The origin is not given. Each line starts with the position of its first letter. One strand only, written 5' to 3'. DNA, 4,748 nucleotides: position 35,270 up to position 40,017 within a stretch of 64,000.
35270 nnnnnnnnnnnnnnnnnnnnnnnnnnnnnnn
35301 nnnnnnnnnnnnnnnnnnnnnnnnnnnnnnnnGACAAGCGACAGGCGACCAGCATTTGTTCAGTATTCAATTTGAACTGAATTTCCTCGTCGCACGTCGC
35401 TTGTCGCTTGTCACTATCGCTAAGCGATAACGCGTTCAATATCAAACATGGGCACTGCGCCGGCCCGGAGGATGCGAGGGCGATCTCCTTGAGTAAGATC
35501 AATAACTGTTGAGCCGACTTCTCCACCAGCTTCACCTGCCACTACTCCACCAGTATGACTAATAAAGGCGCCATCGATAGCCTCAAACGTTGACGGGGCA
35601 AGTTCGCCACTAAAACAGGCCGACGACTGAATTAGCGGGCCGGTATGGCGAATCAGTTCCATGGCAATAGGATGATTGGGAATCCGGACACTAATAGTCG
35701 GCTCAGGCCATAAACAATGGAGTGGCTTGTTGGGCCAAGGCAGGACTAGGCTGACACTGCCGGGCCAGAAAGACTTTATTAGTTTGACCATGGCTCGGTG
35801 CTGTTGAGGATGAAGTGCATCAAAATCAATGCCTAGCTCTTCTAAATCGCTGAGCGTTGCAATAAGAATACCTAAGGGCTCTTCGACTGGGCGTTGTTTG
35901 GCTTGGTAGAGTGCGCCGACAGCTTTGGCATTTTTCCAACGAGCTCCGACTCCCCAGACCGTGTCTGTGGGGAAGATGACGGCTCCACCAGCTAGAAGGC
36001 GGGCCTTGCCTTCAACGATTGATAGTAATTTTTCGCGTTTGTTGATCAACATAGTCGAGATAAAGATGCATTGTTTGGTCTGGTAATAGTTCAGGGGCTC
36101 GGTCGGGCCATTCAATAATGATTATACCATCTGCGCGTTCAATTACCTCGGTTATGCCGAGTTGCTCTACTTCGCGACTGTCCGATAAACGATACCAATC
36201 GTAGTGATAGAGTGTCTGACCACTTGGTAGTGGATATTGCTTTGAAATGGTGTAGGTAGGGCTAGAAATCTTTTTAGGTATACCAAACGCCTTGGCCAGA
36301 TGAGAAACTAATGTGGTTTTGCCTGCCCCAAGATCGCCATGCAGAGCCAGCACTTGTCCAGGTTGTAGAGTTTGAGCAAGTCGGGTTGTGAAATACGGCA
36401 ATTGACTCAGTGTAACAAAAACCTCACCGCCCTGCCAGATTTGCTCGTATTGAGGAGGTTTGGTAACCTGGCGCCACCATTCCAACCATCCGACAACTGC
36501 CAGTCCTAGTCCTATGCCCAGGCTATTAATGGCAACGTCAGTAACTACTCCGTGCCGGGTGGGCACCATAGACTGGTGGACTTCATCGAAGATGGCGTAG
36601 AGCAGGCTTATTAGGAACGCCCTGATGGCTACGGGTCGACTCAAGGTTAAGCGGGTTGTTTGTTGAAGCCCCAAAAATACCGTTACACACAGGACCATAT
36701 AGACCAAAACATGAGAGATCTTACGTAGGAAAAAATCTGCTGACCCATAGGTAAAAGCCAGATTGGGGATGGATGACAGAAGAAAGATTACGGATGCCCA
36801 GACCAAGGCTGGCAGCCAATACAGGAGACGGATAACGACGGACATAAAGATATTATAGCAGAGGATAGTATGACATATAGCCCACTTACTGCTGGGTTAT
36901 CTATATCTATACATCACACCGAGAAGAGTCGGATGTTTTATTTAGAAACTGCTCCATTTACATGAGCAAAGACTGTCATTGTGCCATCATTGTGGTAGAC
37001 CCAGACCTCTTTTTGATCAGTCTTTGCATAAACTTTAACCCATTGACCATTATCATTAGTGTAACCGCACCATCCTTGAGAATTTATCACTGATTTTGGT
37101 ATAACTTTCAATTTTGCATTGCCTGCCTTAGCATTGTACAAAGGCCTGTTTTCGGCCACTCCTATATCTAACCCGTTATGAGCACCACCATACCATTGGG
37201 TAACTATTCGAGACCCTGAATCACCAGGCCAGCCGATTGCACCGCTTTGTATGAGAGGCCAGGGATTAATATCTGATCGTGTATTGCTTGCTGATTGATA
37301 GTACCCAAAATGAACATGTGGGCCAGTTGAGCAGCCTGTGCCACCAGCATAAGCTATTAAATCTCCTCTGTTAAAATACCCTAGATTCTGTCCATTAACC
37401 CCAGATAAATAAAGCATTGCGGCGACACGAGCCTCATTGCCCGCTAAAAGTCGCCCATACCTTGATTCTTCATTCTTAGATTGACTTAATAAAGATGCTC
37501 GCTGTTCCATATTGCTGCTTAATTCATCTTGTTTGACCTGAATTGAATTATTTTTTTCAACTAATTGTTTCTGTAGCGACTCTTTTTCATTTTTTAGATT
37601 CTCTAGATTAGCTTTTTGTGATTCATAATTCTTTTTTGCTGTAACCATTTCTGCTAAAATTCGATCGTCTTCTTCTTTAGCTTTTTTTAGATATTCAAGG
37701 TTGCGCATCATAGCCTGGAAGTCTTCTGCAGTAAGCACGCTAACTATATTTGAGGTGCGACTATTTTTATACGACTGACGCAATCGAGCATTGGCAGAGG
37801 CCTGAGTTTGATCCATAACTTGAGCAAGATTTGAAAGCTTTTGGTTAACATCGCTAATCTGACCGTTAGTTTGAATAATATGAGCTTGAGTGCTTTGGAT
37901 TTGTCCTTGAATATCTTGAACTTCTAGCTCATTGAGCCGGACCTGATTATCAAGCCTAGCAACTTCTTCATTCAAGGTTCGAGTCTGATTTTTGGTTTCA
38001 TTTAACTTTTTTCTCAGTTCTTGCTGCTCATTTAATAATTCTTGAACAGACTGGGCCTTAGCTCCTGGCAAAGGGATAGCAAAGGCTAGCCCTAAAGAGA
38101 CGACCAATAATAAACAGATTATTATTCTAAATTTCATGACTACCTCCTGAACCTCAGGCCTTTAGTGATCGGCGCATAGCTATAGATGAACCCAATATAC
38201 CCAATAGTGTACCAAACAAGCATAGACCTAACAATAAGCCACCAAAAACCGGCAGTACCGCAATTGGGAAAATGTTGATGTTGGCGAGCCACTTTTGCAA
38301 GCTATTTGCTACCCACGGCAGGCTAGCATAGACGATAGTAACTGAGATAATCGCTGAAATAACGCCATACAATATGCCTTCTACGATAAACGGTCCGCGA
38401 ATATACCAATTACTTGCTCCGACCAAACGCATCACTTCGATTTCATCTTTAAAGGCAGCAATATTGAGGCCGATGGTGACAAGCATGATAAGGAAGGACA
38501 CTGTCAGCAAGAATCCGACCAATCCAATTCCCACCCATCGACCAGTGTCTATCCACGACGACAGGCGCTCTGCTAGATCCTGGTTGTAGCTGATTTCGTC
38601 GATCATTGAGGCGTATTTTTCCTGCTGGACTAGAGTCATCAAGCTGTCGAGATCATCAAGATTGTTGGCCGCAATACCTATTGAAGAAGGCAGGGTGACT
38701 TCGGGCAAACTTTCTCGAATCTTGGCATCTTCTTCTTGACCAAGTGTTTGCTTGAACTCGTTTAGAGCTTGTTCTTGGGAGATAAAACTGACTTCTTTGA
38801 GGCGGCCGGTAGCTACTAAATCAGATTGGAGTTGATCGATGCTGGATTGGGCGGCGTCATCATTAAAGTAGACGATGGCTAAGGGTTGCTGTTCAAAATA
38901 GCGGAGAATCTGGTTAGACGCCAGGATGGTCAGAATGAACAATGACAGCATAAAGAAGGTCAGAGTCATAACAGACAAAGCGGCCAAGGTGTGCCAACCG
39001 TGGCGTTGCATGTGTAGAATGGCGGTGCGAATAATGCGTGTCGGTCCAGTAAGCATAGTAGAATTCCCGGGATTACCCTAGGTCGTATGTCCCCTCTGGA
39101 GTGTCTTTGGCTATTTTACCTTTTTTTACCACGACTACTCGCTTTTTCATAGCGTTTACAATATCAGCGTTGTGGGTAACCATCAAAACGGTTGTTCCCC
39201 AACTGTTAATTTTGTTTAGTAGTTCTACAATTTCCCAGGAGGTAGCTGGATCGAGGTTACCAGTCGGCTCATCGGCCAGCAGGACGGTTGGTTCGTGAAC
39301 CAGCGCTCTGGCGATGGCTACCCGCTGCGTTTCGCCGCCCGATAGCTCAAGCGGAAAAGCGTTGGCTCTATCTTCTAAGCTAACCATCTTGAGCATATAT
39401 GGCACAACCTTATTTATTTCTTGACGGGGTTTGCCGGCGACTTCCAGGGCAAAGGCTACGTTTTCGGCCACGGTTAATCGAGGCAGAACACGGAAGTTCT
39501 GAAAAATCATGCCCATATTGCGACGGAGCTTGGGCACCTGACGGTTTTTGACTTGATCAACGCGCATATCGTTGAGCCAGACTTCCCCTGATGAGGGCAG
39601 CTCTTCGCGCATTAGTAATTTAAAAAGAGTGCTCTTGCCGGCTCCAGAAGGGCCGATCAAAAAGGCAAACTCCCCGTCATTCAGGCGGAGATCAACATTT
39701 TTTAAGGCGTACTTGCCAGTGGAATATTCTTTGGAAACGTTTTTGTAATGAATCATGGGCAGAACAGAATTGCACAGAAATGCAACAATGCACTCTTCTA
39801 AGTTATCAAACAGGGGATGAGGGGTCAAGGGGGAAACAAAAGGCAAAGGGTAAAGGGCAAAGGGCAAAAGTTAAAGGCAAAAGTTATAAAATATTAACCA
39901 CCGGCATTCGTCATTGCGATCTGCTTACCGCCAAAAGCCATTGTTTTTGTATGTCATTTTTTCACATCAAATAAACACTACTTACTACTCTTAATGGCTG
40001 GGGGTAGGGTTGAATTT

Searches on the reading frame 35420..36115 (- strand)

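Call 9: search_protein_families(library=pfam, proteins=[window:35420-36115:-], max_evalue=0.01)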
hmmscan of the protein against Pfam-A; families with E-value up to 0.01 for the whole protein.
window:35420-36115:- (231 aa): 1 family
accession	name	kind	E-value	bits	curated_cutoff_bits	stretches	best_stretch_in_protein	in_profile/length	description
PF01300.24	Sua5_yciO_yrdC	-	9.5e-38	129.9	25.1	1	40-219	3-178/178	Telomere recombination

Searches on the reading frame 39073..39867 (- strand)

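Call 12: search_protein_families(library=pfam, proteins=[window:39073-39867:-], max_evalue=0.01)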
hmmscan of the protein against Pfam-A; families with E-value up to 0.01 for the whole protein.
window:39073-39867:- (264 aa): 10 families
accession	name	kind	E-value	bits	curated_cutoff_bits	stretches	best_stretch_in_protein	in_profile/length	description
PF00005.33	ABC_tran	-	1.6e-35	123.1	25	1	55-202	1-136/137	ABC transporter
PF13304.12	AAA_21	-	8.7e-10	39.6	27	2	180-236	242-302/304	AAA domain, putative AbiEii toxin, Type IV TA system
PF02463.25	SMC_N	-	0.00012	22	40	0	167-248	135-213/220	RecF/RecN/SMC N terminal domain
PF03193.22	RsgA_GTPase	-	0.00014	22.2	30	1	54-90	96-131/174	RsgA GTPase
PF03215.21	Rad17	-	0.0013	19.2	23.8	1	65-115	45-93/186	Rad17 P-loop domain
PF13481.12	AAA_25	-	0.0013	18.9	27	1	60-105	28-72/195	AAA domain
PF13401.12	AAA_22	-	0.0023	18.7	27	1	66-90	6-30/130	AAA domain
PF13555.12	AAA_29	-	0.0024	18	27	1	59-82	16-39/61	P-loop containing region of AAA domain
PF13191.12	AAA_16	-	0.0051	17.8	32.6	1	63-94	22-52/167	AAA ATPase domain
PF13238.12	AAA_18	-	0.0064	17.4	29.4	0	69-108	2-44/128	AAA domain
